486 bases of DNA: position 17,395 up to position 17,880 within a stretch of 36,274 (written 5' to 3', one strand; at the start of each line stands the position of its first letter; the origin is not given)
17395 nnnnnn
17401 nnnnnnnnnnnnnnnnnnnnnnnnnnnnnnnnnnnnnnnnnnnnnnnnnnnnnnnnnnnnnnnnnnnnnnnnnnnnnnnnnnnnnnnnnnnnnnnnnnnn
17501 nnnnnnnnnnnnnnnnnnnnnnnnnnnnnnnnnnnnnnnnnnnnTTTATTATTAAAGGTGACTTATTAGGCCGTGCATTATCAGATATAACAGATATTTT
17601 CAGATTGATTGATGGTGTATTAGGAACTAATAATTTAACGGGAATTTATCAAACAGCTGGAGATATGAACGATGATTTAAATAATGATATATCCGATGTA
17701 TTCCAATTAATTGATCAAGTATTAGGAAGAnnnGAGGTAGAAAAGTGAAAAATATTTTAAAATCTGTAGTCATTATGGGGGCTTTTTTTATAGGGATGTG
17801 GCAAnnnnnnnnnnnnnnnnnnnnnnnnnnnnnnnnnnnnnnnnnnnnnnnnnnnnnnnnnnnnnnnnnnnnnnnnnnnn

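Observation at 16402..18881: Self-contained cohesin-dockerin pair embedded in the capsule locus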

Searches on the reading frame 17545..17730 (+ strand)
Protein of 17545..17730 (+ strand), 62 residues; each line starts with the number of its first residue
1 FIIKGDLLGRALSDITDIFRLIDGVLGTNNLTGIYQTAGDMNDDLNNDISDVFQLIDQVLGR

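Call 20: search_protein_families(library=pfam, proteins=[window:17545-17730:+], max_evalue=10)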
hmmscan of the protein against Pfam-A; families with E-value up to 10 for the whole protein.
seq(62 aa): 2 families
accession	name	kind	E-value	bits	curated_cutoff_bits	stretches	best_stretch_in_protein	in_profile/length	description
PF00404.24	Dockerin_1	-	0.02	15.5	22.9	1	14-60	11-57/57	Dockerin type I domain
PF21822.3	Phage_TAC_15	-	0.085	13.8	22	1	19-60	73-112/127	Phage tail assembly chaperone protein, TAC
